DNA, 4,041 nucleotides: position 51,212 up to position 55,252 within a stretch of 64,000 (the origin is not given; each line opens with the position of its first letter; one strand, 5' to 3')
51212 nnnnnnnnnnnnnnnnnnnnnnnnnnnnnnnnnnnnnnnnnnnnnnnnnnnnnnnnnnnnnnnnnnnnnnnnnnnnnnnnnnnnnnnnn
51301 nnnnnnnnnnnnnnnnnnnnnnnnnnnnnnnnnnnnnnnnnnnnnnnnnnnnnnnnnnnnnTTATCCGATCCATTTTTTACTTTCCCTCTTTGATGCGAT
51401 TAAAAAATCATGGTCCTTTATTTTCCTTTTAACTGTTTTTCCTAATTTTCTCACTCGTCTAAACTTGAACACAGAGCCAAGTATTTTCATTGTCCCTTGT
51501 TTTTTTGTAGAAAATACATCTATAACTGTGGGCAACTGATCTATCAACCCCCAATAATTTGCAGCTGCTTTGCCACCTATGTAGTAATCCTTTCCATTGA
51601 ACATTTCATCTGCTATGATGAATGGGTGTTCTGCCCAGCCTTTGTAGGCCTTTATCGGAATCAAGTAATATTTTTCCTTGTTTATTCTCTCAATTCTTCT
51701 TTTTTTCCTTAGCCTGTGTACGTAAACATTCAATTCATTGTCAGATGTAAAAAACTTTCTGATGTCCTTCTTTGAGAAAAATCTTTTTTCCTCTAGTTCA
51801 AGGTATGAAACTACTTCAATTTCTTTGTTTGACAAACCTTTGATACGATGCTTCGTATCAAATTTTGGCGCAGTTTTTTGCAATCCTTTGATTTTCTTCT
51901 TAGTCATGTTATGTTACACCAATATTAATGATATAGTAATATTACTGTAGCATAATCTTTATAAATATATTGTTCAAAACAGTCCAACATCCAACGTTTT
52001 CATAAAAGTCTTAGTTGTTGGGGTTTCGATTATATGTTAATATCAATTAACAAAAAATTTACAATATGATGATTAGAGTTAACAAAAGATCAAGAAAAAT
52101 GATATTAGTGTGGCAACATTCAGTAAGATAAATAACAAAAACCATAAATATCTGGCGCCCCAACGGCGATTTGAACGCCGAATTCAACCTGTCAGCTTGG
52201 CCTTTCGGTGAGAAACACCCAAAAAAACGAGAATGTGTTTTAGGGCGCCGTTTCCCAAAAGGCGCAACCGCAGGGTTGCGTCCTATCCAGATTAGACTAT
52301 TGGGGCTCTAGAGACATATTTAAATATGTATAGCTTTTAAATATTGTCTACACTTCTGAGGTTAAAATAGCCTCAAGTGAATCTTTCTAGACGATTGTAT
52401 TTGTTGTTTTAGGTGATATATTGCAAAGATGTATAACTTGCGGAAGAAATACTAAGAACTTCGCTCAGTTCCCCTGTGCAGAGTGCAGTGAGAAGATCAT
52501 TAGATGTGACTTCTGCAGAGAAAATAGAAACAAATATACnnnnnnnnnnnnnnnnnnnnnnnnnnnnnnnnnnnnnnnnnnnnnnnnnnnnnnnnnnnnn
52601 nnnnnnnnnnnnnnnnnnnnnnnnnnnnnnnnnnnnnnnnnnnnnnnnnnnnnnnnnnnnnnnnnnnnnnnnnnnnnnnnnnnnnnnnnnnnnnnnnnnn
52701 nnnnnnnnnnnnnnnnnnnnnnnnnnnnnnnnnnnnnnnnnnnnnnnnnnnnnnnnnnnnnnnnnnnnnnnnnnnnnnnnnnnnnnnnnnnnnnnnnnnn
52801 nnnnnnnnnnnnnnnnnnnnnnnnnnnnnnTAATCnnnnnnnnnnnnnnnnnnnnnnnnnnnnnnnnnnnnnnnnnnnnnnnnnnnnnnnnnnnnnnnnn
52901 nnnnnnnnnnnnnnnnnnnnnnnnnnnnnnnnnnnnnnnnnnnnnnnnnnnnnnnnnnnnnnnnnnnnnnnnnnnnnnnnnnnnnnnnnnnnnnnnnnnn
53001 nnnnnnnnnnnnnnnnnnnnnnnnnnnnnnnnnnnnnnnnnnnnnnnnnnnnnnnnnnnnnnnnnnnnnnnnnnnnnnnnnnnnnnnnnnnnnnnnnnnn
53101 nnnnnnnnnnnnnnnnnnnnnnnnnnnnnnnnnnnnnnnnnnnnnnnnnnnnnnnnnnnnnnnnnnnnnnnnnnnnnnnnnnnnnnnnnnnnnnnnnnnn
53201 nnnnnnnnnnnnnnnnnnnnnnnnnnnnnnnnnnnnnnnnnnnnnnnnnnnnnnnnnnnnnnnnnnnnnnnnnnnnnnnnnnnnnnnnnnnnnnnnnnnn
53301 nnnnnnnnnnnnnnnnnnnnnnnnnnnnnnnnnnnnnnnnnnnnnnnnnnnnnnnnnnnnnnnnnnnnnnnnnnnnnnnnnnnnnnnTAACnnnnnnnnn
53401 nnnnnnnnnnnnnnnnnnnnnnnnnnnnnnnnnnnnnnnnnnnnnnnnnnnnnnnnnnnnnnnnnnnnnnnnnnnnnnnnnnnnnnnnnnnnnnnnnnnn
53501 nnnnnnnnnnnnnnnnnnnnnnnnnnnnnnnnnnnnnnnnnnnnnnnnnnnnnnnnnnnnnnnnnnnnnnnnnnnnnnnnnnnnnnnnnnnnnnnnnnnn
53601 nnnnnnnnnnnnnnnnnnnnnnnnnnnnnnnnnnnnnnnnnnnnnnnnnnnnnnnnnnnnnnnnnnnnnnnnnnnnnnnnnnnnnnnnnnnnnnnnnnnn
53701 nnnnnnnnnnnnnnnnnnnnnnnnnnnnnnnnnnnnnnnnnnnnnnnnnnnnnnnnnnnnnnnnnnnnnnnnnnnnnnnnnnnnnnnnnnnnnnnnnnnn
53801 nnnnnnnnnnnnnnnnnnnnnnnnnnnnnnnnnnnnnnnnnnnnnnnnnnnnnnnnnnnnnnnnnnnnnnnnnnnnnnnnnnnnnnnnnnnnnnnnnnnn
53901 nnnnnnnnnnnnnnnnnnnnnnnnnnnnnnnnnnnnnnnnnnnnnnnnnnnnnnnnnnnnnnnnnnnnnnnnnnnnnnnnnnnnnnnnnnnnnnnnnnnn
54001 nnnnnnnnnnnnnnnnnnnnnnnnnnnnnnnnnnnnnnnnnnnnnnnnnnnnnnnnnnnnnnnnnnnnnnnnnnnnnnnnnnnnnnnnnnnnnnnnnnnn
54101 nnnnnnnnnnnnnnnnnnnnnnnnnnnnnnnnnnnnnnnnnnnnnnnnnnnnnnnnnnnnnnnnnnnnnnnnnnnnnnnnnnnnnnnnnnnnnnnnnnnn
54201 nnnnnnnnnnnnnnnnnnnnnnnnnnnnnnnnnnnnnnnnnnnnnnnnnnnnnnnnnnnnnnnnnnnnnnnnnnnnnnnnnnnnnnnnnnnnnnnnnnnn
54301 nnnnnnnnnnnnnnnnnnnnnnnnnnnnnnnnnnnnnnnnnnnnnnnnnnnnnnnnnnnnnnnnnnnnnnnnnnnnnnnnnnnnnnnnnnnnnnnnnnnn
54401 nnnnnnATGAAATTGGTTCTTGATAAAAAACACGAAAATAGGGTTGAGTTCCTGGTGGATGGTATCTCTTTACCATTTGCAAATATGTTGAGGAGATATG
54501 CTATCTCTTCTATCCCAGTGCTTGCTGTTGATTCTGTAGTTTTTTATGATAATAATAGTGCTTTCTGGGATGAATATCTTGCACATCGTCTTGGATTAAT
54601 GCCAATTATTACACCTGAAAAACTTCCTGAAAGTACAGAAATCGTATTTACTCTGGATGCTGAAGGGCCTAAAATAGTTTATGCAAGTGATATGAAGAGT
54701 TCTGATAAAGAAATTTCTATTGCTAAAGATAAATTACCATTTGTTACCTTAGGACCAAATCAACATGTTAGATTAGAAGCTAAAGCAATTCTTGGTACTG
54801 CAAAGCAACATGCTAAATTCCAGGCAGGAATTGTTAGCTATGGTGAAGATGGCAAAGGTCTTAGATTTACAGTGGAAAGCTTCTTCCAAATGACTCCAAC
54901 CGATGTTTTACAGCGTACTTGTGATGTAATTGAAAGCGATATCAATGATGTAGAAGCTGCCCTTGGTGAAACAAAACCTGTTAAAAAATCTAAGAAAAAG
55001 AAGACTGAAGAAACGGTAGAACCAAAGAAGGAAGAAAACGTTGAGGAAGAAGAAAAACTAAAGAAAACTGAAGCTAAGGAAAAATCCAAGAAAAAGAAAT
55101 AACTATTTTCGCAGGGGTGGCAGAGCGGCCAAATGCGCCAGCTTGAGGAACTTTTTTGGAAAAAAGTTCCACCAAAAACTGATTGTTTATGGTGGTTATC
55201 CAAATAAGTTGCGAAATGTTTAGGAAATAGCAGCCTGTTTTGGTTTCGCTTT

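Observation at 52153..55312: All four tRNA genes in the window are intron-containing, with long introns of 77-118 nt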

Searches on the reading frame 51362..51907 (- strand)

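Call 35: search_protein_families(library=pfam, proteins=[window:51362-51907:-])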
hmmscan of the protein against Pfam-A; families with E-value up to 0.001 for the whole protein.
window:51362-51907:- (181 aa): 1 family
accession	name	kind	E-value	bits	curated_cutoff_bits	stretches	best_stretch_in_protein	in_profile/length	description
PF09407.15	AbiEi_1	-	0.00071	20.2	22.2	0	98-137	8-47/142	AbiEi antitoxin C-terminal domain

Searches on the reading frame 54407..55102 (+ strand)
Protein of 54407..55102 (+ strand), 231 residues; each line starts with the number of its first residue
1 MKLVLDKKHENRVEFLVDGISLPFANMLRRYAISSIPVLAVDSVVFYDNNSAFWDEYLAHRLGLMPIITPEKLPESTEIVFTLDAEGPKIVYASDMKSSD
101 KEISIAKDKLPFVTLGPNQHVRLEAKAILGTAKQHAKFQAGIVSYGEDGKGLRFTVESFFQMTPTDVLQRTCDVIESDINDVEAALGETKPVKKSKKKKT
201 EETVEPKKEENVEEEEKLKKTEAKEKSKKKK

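Call 16: find_homologous_proteins(query=window:54407-55102:+)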
Query window:54407-55102:+ (231 aa): 191 proteins with E <= 0.001 among 1089 candidates; the best 120 are listed.
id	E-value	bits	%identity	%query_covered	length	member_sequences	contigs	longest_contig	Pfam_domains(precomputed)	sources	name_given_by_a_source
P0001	3.5e-144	496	100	100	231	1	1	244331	PF01000.32,PF01193.30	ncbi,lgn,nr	ncbi:DNA-directed RNA polymerase subunit D [Candidatus Micrarchaeota archaeon]|nr:DNA-directed RNA p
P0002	8.7e-94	331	74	81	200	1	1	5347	PF01000.32,PF01193.30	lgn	-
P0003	1.7e-93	330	75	81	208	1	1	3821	PF01000.32,PF01193.30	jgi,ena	-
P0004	1.9e-93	330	63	97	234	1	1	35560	PF01000.32,PF01193.30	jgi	jgi:DNA-directed RNA polymerase subunit D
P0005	1.0e-92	328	73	82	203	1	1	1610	PF01000.32,PF01193.30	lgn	-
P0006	7.1e-92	325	74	81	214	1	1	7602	PF01000.32,PF01193.30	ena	-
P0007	8.0e-91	322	71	81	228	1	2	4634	PF01000.32,PF01193.30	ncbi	-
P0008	2.8e-90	320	69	81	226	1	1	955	PF01000.32,PF01193.30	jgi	jgi:DNA-directed RNA polymerase subunit D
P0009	3.0e-90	320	70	81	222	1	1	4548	PF01000.32,PF01193.30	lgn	-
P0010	7.9e-90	318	72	81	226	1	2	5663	PF01000.32,PF01193.30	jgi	jgi:DNA-directed RNA polymerase subunit D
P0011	2.5e-89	317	69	81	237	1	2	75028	PF01000.32,PF01193.30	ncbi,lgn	ncbi:MAG: hypothetical protein AB1295_03425 [Candidatus Micrarchaeota archaeon]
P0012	1.1e-88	315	68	81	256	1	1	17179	PF01000.32,PF01193.30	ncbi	ncbi:MAG: hypothetical protein V1827_05780 [Candidatus Micrarchaeota archaeon]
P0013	1.3e-88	314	71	81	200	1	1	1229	PF01000.32,PF01193.30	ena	-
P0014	2.9e-88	313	70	81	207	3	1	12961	PF01000.32,PF01193.30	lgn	-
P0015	3.9e-88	313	68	81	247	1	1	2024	PF01000.32,PF01193.30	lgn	-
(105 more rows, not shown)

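Call 20: find_related_loci(query=A1, collection=genome_contigs, flank=10000)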
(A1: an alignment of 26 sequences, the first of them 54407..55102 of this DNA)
Query A1 (231 aa) in genome_contigs; peptide patterns used: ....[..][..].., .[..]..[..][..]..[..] (x = any residue, [..] = any of these).
88 stretches matched a pattern; 52 encode a relative of the query (tblastn E <= 1e-3); 52 distinct loci.
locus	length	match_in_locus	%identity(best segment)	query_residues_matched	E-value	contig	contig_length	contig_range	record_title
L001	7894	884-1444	71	1-187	3e-94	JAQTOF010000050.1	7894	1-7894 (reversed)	MAG: Candidatus ainarchaeum sp. isolate STA_81 NODE_19993_length_7894_cov_2.593151_Sandtown_A, whole genome shotgun sequ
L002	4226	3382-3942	71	1-187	4e-94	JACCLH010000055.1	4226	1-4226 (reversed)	MAG: Candidatus Micrarchaeota archaeon isolate Sv348 k141_7111377, whole genome shotgun sequence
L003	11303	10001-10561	71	1-187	1e-91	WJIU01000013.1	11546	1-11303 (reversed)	MAG: Candidatus Micrarchaeota archaeon isolate Bin_091 k141_483562, whole genome shotgun sequence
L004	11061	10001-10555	68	3-187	1e-90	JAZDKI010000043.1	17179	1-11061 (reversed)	MAG: Candidatus Micrarchaeota archaeon isolate MEGAHIT-group-0.526 k141_21198409, whole genome shotgun sequence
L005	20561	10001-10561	69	1-187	3e-90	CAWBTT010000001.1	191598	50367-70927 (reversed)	MAG: uncultured Candidatus Micrarchaeota archaeon isolate MFD03804.bin.2.25 genome assembly, contig: contig_19063, whole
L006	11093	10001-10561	67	1-187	7e-90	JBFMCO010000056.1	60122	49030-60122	MAG: Candidatus Micrarchaeota archaeon isolate MAG195 MAG195_56, whole genome shotgun sequence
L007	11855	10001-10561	67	1-187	4e-89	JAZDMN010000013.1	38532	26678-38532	MAG: Candidatus Micrarchaeota archaeon isolate MEGAHIT-group-0.655 k141_5463517, whole genome shotgun sequence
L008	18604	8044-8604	66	1-187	6e-88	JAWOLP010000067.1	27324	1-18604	MAG: Candidatus Micrarchaeia archaeon isolate bin_281 c_000014371084, whole genome shotgun sequence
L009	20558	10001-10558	66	1-186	6e-88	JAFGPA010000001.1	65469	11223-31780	MAG: Candidatus Micrarchaeota archaeon isolate Zod_Metabat.667 k87_176214, whole genome shotgun sequence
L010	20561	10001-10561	66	1-187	1e-86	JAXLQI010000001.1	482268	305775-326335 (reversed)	MAG: Candidatus Micrarchaeia archaeon isolate STL-MIC1 C1.33.fa-1, whole genome shotgun sequence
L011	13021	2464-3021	65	1-186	5e-86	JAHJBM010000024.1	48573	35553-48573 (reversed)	MAG: Candidatus Micrarchaeota archaeon isolate Modern_marine.mb.254 Modern_marine.mb.254_k141_665170, whole genome shotg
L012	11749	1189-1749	64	1-187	3e-85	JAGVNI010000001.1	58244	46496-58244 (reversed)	MAG: archaeon isolate DeMMO3_13 c_000000010945, whole genome shotgun sequence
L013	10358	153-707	67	1-187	7e-85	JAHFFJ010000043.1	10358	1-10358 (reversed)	MAG: Candidatus Micrarchaeota archaeon isolate nzgw29 NODE_4734_length_10359_cov_3.813733, whole genome shotgun sequence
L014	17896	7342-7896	67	1-186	2e-84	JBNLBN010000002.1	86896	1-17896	MAG: Candidatus Micrarchaeia archaeon isolate C2.bin.27.permissive NODE_2_length_86896_cov_4.042940, whole genome shotgu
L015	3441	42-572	67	5-183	4e-84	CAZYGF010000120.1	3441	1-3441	MAG TPA_asm: Candidatus Micrarchaeota archaeon isolate binchicken_co91_498 genome assembly, contig: NODE_48198_length_34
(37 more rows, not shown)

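Call 37: find_encoding_contigs(protein=P0002, flank=6000, max_places=2)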
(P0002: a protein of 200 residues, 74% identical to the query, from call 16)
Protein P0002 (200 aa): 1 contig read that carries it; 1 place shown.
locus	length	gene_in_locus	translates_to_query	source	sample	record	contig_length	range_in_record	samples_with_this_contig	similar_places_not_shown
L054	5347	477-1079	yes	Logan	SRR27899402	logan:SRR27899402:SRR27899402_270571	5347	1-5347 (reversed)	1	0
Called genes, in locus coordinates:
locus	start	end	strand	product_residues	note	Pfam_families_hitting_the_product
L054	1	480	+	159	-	?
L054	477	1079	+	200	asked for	PF01193:RNA_pol_L, PF01000:RNA_pol_A_bac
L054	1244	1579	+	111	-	PF07784:DUF1622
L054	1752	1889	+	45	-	-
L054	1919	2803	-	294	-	PF01207:Dus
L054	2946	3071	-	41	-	-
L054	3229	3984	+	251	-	PF02129:Peptidase_S15 (faint), PF01738:DLH (faint), PF00561:Abhydrolase_1, PF12146:Hydrolase_4, PF12697:Abhydrolase_6, PF20408:Abhydrolase_11, PF00326:Peptidase_S9 (weak), PF12146:Hydrolase_4 (weak), +4 more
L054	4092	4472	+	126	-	PF01918:Alba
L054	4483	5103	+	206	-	PF01940:DUF92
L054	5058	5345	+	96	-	?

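Call 38: find_encoding_contigs(protein=P0006, flank=8000, max_places=2)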
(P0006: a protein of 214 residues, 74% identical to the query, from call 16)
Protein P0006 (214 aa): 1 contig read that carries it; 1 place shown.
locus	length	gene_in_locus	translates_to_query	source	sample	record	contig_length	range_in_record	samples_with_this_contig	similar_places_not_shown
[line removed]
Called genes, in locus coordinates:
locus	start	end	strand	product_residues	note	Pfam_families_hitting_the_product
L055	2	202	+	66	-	?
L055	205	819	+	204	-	PF00416:Ribosomal_S13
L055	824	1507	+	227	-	PF01479:S4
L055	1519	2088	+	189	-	PF00411:Ribosomal_S11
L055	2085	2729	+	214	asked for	PF01193:RNA_pol_L, PF01000:RNA_pol_A_bac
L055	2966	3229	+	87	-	-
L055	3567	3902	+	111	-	PF07784:DUF1622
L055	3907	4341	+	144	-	PF01161:PBP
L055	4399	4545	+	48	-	PF23477:zf_Tbcl_2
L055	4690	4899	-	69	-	-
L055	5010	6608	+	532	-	PF02690:Na_Pi_cotrans, PF01895:PhoU (faint)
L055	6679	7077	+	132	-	PF01918:Alba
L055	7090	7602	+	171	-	?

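Call 39: find_encoding_contigs(protein=P0003, flank=6000, max_places=2)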
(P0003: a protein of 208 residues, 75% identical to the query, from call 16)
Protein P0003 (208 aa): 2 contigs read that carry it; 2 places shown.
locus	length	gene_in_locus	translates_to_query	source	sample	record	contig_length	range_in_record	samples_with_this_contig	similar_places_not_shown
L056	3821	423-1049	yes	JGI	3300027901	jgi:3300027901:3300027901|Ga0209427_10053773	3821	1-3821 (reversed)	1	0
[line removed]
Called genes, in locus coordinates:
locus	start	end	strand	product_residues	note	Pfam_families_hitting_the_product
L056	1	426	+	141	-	?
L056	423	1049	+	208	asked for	PF01193:RNA_pol_L, PF01000:RNA_pol_A_bac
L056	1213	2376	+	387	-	-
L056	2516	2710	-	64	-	-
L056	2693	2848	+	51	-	-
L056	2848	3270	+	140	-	PF07784:DUF1622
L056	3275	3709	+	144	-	PF01161:PBP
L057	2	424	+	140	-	?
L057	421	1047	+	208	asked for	PF01193:RNA_pol_L, PF01000:RNA_pol_A_bac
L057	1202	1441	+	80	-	?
